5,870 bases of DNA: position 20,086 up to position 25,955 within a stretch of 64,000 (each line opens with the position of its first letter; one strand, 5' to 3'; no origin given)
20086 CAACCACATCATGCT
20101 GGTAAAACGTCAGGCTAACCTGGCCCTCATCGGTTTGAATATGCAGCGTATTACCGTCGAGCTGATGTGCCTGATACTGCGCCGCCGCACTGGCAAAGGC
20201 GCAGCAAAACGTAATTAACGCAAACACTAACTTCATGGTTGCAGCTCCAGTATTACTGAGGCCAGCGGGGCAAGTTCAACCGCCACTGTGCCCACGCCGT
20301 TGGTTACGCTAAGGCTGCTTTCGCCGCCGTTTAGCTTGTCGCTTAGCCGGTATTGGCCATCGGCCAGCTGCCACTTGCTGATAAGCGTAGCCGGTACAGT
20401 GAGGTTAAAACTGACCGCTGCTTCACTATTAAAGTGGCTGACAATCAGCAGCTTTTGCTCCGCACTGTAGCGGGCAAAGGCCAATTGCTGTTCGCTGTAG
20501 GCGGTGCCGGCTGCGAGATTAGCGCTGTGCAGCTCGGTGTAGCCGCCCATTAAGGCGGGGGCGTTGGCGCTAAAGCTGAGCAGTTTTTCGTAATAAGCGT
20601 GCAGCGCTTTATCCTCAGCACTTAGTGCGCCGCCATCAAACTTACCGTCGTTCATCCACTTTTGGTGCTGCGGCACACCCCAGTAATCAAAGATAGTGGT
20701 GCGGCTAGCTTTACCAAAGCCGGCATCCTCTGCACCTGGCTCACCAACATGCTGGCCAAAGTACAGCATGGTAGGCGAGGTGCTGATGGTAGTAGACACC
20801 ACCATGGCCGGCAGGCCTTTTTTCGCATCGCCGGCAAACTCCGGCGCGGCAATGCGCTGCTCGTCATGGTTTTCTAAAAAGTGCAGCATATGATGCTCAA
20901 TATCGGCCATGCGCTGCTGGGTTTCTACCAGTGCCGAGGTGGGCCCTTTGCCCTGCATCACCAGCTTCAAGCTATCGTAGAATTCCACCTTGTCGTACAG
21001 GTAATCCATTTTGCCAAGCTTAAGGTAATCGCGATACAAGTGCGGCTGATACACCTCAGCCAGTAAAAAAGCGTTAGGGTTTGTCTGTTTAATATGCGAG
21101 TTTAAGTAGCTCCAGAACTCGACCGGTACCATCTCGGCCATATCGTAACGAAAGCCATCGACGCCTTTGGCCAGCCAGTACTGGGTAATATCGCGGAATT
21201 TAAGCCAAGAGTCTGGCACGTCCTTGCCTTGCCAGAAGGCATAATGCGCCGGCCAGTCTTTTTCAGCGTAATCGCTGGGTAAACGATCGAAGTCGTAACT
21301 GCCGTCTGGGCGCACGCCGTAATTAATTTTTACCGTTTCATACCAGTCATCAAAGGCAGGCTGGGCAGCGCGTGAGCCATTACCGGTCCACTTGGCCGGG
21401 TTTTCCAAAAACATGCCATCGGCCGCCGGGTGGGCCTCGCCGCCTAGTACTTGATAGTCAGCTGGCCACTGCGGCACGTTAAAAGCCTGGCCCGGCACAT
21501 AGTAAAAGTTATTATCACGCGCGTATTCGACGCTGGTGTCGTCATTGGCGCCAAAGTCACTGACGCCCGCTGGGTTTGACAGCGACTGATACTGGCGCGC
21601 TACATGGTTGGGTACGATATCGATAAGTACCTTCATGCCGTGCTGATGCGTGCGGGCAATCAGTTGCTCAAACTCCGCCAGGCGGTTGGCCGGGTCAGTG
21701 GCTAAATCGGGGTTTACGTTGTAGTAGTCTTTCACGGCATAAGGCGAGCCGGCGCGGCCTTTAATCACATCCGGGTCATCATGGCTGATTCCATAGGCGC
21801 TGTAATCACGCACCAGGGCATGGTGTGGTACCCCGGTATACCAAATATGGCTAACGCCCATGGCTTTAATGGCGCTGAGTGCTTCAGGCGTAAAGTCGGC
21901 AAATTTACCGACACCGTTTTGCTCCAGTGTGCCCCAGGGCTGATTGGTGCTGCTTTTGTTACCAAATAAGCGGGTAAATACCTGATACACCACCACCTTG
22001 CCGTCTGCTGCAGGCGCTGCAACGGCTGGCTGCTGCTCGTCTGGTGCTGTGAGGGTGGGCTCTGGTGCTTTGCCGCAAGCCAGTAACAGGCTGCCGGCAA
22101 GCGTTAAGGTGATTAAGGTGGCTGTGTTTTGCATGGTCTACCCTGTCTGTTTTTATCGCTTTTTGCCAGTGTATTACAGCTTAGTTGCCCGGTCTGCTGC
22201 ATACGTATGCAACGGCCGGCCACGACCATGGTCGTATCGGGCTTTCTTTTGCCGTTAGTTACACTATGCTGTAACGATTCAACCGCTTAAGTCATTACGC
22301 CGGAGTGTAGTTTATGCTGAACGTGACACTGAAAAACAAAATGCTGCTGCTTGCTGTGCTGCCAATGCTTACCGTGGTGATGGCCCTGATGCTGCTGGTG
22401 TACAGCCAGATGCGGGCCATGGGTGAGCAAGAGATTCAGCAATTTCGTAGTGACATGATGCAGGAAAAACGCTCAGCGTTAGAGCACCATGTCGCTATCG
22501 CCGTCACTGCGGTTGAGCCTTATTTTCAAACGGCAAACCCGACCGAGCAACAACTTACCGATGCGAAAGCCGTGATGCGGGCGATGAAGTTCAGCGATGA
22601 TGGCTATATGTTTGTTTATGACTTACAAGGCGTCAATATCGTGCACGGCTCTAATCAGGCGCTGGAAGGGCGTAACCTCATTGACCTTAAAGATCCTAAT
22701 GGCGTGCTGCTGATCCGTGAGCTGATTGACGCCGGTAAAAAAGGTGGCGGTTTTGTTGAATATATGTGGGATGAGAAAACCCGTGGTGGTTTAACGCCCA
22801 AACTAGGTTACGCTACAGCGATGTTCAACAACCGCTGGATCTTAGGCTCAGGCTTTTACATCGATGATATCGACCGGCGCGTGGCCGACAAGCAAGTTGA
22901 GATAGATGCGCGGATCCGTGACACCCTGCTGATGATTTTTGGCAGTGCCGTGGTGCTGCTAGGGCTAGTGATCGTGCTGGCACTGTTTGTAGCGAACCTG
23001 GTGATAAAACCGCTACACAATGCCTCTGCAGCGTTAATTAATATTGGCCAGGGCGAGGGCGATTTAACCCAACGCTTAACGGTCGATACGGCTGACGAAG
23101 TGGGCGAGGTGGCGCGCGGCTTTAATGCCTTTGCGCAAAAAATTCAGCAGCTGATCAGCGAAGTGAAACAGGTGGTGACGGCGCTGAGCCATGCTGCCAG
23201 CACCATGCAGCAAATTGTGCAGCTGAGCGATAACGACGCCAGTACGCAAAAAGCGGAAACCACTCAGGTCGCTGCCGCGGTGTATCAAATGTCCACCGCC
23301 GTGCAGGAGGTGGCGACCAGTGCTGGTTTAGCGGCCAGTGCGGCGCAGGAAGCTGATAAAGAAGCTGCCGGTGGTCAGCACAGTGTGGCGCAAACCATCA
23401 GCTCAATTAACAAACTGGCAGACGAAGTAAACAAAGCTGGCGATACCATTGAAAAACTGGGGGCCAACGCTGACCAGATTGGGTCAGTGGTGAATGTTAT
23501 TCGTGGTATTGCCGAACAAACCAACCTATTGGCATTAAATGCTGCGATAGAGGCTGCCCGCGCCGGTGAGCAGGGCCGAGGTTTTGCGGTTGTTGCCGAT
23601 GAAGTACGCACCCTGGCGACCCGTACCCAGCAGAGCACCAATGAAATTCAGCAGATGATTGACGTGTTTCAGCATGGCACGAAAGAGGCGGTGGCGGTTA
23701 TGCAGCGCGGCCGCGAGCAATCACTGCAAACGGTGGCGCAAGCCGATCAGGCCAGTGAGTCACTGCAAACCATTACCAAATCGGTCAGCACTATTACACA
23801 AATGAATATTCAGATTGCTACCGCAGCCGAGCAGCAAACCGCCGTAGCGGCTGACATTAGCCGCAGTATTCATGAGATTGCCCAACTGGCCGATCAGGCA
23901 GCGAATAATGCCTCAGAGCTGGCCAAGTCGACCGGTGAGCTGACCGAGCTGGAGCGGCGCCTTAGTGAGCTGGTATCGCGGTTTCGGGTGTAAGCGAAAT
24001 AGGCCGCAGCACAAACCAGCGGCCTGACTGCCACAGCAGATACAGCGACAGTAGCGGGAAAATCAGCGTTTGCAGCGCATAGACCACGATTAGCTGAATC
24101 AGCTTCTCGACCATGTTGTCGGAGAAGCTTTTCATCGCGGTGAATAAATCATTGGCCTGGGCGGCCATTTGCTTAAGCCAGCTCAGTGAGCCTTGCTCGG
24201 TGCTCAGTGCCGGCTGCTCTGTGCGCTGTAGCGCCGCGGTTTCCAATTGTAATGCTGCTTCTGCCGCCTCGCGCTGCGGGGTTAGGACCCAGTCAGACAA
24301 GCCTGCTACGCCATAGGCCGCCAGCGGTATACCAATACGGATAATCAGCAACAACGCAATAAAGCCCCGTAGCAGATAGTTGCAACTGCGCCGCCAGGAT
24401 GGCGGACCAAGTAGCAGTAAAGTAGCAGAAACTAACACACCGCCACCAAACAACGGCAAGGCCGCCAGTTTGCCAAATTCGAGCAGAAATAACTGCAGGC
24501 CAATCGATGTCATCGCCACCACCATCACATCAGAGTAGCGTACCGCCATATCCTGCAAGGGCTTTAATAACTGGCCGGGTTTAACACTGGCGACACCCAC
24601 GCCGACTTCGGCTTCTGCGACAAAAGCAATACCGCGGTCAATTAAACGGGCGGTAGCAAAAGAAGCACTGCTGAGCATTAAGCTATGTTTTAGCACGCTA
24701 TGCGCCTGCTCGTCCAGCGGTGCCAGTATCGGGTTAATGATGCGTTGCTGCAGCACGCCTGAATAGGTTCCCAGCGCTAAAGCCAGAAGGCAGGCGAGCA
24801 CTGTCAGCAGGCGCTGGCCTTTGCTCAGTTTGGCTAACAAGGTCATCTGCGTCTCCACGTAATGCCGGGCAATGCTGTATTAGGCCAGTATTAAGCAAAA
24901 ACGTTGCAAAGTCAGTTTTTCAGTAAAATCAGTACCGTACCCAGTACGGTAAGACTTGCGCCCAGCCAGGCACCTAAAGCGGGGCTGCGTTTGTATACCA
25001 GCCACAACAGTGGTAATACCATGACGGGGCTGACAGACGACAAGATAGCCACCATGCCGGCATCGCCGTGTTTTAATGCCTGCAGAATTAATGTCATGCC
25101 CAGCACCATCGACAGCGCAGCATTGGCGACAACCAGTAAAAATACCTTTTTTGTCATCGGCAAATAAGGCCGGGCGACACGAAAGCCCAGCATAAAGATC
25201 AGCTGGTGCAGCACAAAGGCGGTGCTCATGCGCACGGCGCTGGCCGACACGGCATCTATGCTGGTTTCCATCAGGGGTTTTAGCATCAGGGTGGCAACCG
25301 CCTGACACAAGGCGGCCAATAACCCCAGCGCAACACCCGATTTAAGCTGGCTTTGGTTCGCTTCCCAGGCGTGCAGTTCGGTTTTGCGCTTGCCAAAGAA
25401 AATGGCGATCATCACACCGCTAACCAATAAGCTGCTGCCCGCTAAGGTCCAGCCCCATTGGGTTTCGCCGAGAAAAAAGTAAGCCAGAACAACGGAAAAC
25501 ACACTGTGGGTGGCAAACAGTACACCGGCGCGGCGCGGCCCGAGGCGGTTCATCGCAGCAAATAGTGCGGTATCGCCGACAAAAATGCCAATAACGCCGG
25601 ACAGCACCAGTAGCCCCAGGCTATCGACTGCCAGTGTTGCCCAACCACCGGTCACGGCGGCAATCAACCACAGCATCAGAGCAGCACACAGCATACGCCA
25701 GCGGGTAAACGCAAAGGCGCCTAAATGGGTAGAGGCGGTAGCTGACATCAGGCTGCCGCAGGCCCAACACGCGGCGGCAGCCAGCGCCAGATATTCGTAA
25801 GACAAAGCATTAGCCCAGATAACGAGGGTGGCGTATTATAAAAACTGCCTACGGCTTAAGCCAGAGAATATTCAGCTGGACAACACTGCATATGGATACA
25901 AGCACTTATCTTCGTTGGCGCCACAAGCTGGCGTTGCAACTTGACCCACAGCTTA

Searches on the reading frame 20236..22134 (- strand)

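Call 83: search_protein_families(library=pfam, proteins=[window:20236-22134:-], max_evalue=0.00001)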
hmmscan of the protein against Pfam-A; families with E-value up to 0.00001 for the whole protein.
window:20236-22134:- (633 aa): 2 families
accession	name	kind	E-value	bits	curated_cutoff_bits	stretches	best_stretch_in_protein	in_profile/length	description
PF00128.31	Alpha-amylase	-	4.8e-20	72.7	22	2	76-187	16-101/446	Alpha amylase, catalytic domain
PF14701.12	hDGE_amylase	-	1.6e-06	28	27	0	110-185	32-110/439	Glycogen debranching enzyme, glucanotransferase domain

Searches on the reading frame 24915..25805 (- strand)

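Call 85: search_protein_families(library=pfam, proteins=[window:24915-25805:-], max_evalue=0.00001)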
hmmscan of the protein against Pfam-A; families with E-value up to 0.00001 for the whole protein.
window:24915-25805:- (297 aa): 1 family
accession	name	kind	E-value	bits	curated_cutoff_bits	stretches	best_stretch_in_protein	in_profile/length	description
PF00892.27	EamA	-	1.8e-34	119.4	28.2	2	156-294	2-134/135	EamA-like transporter family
